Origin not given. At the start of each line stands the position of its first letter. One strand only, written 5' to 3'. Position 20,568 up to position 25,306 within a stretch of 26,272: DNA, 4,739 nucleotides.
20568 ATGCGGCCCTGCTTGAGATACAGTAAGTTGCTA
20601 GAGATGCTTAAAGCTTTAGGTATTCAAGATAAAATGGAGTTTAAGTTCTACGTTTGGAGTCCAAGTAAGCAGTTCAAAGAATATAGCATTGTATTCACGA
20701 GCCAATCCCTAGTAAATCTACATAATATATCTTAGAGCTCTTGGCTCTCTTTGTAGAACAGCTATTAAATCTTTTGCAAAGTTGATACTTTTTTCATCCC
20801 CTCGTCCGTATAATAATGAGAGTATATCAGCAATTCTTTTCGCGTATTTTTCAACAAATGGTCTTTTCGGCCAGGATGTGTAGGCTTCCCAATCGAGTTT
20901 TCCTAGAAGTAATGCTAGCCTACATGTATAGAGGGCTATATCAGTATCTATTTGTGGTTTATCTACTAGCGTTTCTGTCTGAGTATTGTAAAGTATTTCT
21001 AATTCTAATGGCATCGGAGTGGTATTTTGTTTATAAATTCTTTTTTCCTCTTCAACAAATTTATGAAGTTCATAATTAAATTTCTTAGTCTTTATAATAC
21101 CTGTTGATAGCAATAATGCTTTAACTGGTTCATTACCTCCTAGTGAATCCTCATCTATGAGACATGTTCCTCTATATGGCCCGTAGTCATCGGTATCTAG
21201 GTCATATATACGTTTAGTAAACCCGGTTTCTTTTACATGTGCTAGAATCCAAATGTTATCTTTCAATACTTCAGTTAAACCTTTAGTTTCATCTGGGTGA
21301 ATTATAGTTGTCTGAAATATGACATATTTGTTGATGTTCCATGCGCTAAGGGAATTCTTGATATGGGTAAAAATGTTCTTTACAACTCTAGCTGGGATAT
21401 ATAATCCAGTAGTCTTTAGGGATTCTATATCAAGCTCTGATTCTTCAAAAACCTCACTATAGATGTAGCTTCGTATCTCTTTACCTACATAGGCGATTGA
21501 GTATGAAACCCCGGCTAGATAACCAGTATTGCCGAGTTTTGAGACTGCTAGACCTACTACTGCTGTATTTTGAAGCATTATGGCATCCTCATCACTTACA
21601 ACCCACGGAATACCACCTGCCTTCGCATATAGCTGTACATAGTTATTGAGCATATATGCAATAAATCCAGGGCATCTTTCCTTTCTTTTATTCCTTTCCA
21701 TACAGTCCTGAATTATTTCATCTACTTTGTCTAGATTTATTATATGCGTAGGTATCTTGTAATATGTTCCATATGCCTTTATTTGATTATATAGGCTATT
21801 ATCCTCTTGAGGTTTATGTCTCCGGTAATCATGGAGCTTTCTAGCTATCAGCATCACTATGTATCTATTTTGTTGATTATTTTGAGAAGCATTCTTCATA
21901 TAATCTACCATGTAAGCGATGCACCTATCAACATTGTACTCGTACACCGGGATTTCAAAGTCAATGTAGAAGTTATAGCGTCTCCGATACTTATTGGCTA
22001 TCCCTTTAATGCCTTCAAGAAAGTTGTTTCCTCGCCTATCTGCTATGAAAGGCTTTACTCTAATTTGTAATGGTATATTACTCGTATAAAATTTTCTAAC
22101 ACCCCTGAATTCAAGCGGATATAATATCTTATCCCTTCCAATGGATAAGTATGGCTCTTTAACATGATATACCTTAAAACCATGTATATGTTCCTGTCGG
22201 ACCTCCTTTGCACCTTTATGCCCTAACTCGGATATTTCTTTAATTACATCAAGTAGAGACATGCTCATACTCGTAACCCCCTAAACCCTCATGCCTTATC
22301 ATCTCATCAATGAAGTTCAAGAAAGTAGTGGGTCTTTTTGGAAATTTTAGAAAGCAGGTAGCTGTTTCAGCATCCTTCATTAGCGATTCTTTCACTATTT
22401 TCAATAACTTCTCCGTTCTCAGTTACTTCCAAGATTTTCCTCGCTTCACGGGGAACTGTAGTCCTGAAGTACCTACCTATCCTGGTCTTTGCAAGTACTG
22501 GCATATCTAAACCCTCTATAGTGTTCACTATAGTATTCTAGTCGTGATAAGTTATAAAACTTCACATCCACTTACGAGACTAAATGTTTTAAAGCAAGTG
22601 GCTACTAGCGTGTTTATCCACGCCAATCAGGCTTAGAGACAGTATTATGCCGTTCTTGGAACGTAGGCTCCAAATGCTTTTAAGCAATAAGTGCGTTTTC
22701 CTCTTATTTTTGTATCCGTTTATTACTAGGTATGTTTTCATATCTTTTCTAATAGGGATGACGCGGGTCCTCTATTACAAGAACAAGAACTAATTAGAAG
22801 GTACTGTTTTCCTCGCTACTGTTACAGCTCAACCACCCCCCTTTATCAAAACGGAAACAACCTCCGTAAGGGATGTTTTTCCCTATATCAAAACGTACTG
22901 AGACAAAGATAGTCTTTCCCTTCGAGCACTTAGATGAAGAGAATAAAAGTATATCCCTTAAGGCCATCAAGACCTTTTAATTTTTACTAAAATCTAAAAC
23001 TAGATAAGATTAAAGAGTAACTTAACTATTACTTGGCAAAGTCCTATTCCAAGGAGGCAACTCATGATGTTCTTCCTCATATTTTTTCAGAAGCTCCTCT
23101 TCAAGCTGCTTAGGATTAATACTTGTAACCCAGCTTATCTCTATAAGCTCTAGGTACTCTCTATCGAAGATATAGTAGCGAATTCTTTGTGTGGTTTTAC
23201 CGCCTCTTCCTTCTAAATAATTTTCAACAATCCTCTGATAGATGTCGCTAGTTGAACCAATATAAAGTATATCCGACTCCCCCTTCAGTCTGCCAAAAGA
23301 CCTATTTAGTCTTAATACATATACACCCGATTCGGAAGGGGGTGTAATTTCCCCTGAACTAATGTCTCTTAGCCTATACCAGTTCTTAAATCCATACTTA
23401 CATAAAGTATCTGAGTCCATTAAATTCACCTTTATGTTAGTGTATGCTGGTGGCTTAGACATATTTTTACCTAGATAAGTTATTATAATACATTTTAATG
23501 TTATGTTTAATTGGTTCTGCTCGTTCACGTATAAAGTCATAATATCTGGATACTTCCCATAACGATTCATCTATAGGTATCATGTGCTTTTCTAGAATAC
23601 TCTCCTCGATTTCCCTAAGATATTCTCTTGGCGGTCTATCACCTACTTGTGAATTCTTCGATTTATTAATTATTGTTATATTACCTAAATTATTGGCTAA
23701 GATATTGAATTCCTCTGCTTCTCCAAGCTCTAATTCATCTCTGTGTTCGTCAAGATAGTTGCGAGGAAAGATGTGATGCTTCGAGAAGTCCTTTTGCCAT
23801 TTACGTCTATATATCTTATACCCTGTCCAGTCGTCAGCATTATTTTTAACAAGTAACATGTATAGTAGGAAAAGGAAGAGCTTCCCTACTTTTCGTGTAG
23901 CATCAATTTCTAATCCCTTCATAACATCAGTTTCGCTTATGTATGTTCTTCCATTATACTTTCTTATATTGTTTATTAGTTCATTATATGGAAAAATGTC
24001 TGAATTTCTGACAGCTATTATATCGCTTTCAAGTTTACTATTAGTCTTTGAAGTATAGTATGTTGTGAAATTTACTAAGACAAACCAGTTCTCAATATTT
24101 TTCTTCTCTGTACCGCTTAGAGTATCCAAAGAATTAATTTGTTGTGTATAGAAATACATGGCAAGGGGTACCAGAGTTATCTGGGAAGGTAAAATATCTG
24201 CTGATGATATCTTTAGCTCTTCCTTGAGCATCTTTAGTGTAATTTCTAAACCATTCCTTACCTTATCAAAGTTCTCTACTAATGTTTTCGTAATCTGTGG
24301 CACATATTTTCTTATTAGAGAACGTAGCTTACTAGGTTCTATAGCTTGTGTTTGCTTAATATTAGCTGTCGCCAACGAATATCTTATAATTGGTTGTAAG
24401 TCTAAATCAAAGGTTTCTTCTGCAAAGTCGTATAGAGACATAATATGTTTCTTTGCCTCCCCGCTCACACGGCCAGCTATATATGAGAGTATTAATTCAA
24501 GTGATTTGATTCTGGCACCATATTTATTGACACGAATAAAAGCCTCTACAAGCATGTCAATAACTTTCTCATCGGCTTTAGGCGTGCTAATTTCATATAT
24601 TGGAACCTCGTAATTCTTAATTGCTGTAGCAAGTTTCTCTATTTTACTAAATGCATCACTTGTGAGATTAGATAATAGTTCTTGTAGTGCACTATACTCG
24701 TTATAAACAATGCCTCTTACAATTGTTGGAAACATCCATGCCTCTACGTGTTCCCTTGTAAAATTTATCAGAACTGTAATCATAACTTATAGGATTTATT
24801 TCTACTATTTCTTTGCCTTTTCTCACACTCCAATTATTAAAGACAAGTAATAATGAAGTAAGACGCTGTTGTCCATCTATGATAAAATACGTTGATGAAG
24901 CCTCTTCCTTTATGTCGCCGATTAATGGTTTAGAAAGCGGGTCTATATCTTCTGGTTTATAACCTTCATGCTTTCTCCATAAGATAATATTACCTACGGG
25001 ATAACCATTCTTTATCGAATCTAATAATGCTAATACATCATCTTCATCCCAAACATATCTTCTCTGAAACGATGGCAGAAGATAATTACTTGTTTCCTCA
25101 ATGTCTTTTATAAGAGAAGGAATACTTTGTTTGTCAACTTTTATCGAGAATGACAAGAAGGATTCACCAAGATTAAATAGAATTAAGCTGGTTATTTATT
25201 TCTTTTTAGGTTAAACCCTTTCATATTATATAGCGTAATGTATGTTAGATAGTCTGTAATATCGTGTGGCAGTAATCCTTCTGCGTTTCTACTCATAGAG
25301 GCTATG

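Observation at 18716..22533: Dead short Argonaute facing a convergent, overlapping operon for a membrane-anchored protein and an N-L1-L2/APAZ-like partner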

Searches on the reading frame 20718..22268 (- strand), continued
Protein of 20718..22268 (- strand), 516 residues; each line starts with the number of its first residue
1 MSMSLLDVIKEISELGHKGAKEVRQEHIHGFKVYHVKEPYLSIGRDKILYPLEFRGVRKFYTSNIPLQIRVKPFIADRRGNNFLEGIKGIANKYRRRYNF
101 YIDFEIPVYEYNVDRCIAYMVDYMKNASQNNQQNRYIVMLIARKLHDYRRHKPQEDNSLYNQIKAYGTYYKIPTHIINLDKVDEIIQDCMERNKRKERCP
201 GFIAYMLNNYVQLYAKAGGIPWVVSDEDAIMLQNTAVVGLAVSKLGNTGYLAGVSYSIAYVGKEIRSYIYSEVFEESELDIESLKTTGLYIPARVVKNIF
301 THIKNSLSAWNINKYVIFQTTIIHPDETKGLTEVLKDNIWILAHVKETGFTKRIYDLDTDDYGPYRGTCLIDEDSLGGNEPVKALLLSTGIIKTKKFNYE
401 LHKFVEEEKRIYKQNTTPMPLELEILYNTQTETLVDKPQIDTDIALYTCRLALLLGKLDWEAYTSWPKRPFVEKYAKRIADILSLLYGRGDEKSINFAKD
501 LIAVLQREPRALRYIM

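Call 82: search_protein_families(library=pfam, proteins=[L047:3678-4694:-, L047:1378-2814:+, L047:2828-3661:-, L047:5357-6307:+], max_evalue=0.1)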
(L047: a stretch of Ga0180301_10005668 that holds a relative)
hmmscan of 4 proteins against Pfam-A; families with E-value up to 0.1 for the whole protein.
L047:3678-4694:- (338 aa): 0 families

L047:1378-2814:+ (478 aa): 0 families

L047:2828-3661:- (277 aa): 0 families

L047:5357-6307:+ (316 aa): 17 families
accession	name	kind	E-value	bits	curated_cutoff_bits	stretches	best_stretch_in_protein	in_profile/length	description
PF00382.24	TFIIB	-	6e-49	164.5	23.6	2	221-307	4-90/92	Transcription factor TFIIB repeat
PF08271.17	Zn_Ribbon_TF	-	5e-10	39.2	29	1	23-60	6-43/43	TFIIB zinc-binding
PF02984.24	Cyclin_C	-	1.4e-06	28.8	22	1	173-214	46-88/119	Cyclin, C-terminal domain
PF04545.22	Sigma70_r4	-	0.00018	21.4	24.1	1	279-311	17-49/50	Sigma-70, region 4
PF13542.12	HTH_Tnp_ISL3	-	0.00037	20.3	27.4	1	278-306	24-50/51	Helix-turn-helix domain of transposase family ISL3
PF21886.1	BRF2-like_C_cyclin_rpt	-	0.00045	20.7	27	0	241-300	32-92/138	BRF2-like, C-terminal cyclin repeat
PF13404.12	HTH_AsnC-type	-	0.00053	20.2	27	1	282-306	17-41/42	AsnC-type helix-turn-helix domain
PF01857.25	RB_B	-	0.0036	17.6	26.9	1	126-210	8-94/144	Retinoblastoma-associated protein B domain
PF18844.6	baeRF_family2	-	0.004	17.7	26.9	1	92-142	25-74/149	Bacterial archaeo-eukaryotic release factor family 2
PF00288.32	GHMP_kinases_N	-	0.016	15.9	22.3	0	265-297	36-68/87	GHMP kinases N terminal domain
PF10668.15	Phage_terminase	-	0.017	15.2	22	0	283-301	23-41/67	Phage terminase small subunit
PF23814.1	DUF7185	-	0.018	15.5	27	1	122-184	9-54/86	Family of unknown function (DUF7185)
PF08279.18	HTH_11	-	0.022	15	25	0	231-252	20-41/55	HTH domain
PF21074.2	GDH_C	-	0.024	14.3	26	1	108-219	139-246/339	Glutamate dehydrogenase, C-terminal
PF13412.12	HTH_24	-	0.031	14.3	21.9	0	280-308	15-43/48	Winged helix-turn-helix DNA-binding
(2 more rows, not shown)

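Call 89: search_protein_families(library=ncbifam, proteins=[window:20718-22268:-], max_evalue=0.01)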
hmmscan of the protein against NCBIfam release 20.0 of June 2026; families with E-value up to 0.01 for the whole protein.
window:20718-22268:- (516 aa): 1 family
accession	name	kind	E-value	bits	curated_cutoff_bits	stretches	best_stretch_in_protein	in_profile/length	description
NF052569.1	ProtArgonAgoRhdb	equivalog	0.00047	18.6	700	1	200-316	471-599/759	protein argonaute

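Call 91: search_protein_families(library=pfam, proteins=[L018:8595-9908:-], max_evalue=0.01)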
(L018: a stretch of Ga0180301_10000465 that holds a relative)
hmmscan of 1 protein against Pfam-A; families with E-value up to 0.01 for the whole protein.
L018:8595-9908:- (437 aa): 0 families

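Call 97: list_cluster_members(proteins=[P0001, P0003, P0006, P0018, P0027, P0028, P0034, P0038, P0041, P0010])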
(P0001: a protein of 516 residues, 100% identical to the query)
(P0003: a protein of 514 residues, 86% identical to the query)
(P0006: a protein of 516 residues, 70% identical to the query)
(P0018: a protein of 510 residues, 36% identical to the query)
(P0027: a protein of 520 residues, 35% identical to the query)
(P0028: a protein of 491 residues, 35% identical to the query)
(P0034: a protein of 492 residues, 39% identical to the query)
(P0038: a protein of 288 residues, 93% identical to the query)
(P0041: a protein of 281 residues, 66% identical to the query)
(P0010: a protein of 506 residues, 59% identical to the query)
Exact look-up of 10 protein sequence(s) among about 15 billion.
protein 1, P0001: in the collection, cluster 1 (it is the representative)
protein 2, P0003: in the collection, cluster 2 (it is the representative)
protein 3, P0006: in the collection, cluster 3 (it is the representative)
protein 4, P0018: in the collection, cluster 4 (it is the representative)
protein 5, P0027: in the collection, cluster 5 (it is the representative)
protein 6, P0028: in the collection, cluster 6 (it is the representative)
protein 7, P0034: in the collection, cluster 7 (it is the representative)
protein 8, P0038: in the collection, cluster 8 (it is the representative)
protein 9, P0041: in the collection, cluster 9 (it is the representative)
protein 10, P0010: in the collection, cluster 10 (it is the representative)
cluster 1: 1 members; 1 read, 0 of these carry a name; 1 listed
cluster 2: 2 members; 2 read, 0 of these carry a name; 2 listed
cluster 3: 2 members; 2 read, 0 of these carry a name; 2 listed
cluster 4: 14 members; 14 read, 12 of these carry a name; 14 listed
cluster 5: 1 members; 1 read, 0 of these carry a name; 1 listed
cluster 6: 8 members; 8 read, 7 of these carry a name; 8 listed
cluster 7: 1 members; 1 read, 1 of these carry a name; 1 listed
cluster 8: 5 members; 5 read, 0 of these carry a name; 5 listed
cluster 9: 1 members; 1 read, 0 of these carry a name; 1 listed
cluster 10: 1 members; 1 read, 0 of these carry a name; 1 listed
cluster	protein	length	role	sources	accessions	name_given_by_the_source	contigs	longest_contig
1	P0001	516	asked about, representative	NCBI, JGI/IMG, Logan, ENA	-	-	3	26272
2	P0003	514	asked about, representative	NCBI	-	-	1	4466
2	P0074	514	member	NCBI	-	-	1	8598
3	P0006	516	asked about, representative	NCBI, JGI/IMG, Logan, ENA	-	-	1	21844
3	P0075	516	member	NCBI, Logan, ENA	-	-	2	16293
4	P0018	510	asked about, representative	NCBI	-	-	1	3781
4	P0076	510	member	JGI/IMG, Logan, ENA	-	hypothetical protein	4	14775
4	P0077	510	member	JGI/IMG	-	hypothetical protein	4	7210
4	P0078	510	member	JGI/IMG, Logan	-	hypothetical protein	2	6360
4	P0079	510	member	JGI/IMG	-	hypothetical protein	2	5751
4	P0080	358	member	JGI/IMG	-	hypothetical protein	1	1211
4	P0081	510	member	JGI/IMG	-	hypothetical protein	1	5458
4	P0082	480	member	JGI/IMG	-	hypothetical protein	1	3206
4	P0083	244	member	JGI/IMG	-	hypothetical protein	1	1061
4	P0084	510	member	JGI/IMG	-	hypothetical protein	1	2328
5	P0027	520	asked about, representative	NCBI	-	-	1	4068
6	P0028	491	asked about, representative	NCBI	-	-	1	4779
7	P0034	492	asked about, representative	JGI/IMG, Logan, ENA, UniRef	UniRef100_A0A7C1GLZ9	Piwi domain-containing protein n=1 Tax=Thermofilum adornatum TaxID=1365176 ...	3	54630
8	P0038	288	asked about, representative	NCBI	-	-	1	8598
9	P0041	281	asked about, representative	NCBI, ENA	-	-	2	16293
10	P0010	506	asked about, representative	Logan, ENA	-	-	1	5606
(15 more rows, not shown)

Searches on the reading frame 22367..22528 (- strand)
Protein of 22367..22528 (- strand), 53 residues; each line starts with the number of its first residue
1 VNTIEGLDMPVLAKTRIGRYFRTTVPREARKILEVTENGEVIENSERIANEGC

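Call 4: search_protein_families(library=pfam, proteins=[window:22367-22528:-], max_evalue=1)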
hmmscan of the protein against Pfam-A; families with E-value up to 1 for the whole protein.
window:22367-22528:- (53 aa): 0 families

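Call 5: search_protein_families(library=padloc, proteins=[window:22367-22528:-], max_evalue=1)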
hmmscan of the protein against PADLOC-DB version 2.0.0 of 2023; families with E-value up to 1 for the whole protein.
window:22367-22528:- (53 aa): 0 families

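Call 60: search_protein_families(library=pfam, proteins=[window:22370-22504:-], max_evalue=1)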
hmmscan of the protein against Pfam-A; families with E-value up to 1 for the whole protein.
seq(45 aa): 0 families

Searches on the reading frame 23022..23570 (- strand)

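Call 5: search_protein_families(library=padloc, proteins=[window:23022-23570:-], max_evalue=1)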
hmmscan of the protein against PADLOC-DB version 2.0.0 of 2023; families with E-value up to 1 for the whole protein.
window:23022-23570:- (182 aa): 0 families

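Call 43: search_protein_families(library=pfam, proteins=[window:23022-23570:-], max_evalue=0.01)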
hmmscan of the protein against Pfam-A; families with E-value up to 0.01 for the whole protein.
window:23022-23570:- (182 aa): 1 family
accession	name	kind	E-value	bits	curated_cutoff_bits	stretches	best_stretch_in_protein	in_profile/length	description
PF01541.30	GIY-YIG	-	1.4e-07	32.1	22.6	1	82-166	3-74/78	GIY-YIG catalytic domain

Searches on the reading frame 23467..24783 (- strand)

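Call 5: search_protein_families(library=padloc, proteins=[window:23467-24783:-], max_evalue=1)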
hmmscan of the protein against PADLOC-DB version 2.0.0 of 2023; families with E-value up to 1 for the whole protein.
window:23467-24783:- (438 aa): 4 families
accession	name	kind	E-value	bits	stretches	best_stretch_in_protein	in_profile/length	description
PDLC04151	HEC-05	-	5.9e-29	99.2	1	40-432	216-592/600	-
PDLC04709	PDC-M55C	-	2.4e-09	34.4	1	47-259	188-386/554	-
PDLC02700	Orf5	-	6.1e-05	19.9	1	334-398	458-524/555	Orf5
PDLC04155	HEC-06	-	8e-05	19.3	1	331-400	460-529/562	-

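Call 43: search_protein_families(library=pfam, proteins=[window:23467-24783:-], max_evalue=0.01)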
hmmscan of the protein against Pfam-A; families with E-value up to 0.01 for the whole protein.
window:23467-24783:- (438 aa): 1 family
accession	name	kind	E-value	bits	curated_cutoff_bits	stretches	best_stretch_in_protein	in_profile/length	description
PF07510.16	GmrSD_C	-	2.1e-08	34.6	23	1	326-395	50-109/138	GmrSD restriction endonucleases, C-terminal domain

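Call 89: search_protein_families(library=ncbifam, proteins=[window:23467-24783:-], max_evalue=0.01)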
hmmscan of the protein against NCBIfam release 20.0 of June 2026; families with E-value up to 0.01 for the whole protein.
window:23467-24783:- (438 aa): 0 families

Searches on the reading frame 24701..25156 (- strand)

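Call 43: search_protein_families(library=pfam, proteins=[window:24701-25156:-], max_evalue=0.01)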
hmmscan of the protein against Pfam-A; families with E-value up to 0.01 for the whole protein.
window:24701-25156:- (151 aa): 1 family
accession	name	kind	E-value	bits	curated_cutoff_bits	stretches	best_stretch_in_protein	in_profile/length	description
PF03235.19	GmrSD_N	-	1.3e-25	91.1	33.2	1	16-119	5-78/199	GmrSD restriction endonuclease, N-terminal domain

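Call 88: search_protein_families(library=padloc, proteins=[window:24701-25156:-], max_evalue=0.01)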
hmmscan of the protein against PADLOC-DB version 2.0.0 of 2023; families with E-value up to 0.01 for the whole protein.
window:24701-25156:- (151 aa): 31 families (the best 25 are shown)
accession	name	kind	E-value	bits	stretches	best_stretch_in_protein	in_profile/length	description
PDLC04151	HEC-05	-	1.1e-20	71.9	1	9-107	25-131/600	-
PDLC04150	HEC-05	-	6.2e-17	59.6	2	11-65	9-62/583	-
PDLC04709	PDC-M55C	-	1.8e-16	57.9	1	15-107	20-108/554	-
PDLC04155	HEC-06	-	8.3e-10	35.8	2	4-50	4-46/562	-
PDLC02792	SspE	-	8.8e-10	35.5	2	23-52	22-51/771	SspE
PDLC04152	HEC-05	-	1e-09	35.5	1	12-62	9-61/566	-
PDLC04153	HEC-05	-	1.7e-09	34.5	1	10-109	7-115/621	-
PDLC03877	NsnA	-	1.1e-08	32.8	1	4-53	45-95/385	-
PDLC02695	Orf5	-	1.1e-08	32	2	85-107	74-96/601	Orf5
PDLC04154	HEC-06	-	2.5e-08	31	2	9-50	11-49/569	-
PDLC04157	HEC-06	-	3.9e-08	30.3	1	4-50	6-48/558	-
PDLC02693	Orf5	-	5.9e-08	30.1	1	19-110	3-84/543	Orf5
PDLC02791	SspE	-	5.1e-07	26.3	1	6-106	4-105/775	SspE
PDLC02686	Orf5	-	2.6e-06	24.2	1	24-106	20-93/566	Orf5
PDLC02786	SspE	-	3e-06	23.9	1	19-106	18-102/766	SspE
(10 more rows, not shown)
